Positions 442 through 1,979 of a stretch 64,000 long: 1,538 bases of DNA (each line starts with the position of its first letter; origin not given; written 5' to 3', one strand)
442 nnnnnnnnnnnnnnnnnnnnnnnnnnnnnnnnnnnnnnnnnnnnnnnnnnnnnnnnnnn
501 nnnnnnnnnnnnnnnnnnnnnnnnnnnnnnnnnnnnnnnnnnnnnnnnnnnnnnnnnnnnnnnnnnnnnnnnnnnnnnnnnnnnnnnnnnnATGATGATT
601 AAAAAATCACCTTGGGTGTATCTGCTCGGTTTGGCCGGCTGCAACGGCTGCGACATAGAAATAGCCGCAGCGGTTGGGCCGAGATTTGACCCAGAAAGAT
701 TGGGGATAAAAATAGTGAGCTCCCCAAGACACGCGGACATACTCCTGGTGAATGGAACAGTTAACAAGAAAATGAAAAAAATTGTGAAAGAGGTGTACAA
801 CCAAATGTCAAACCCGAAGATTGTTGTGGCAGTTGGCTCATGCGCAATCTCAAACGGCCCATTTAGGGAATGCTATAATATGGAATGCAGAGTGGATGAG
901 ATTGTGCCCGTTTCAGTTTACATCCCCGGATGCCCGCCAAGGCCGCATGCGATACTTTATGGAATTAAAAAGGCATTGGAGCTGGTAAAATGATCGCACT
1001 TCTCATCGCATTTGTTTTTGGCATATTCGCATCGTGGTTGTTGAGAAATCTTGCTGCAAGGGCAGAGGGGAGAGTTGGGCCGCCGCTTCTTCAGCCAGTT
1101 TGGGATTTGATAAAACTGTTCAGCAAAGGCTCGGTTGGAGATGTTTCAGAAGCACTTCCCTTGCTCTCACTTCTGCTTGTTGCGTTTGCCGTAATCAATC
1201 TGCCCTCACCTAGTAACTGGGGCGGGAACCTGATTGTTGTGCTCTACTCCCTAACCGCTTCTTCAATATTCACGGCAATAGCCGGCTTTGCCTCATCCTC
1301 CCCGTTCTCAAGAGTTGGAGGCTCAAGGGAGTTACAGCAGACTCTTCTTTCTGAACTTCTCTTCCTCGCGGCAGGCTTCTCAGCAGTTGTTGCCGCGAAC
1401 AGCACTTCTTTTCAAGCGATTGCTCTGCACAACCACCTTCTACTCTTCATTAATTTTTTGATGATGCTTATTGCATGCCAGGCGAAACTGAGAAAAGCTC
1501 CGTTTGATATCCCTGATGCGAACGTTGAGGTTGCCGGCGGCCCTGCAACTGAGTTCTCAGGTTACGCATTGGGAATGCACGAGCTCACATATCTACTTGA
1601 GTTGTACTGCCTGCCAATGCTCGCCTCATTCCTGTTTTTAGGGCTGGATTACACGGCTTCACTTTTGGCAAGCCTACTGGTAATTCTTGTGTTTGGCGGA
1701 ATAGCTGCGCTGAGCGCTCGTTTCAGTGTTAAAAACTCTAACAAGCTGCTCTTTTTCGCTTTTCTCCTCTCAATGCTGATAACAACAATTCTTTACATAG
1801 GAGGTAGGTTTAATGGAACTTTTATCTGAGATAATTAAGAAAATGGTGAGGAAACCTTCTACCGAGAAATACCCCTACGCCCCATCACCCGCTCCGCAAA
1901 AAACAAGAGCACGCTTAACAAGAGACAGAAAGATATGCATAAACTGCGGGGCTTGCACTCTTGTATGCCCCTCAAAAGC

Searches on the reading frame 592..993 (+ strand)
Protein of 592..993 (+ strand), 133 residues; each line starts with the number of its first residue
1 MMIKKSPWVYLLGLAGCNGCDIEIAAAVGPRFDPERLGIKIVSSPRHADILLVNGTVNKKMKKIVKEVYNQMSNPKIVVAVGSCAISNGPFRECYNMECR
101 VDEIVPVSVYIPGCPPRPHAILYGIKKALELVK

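Call 47: search_protein_families(library=pfam, proteins=[window:592-993:+], max_evalue=0.001)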
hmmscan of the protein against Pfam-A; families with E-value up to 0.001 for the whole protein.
window:592-993:+ (133 aa): 1 family
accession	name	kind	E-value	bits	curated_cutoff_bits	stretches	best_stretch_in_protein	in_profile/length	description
PF01058.29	Oxidored_q6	-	1.2e-30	106.4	27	1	17-127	1-127/128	NADH ubiquinone oxidoreductase, 20 Kd subunit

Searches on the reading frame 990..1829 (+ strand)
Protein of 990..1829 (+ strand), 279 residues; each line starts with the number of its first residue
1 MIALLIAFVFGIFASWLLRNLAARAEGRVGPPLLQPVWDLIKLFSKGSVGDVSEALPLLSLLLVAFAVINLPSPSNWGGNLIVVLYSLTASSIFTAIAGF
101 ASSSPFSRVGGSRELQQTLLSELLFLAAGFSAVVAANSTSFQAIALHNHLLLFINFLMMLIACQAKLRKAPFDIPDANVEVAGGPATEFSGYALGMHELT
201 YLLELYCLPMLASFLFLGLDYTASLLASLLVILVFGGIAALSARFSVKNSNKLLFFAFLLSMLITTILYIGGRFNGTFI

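Call 47: search_protein_families(library=pfam, proteins=[window:990-1829:+], max_evalue=0.001)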
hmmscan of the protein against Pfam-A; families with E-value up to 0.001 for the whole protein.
window:990-1829:+ (279 aa): 1 family
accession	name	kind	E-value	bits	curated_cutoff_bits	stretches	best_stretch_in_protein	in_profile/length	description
PF00146.26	NADHdh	-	1.2e-38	133.6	27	1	3-268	6-296/298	NADH dehydrogenase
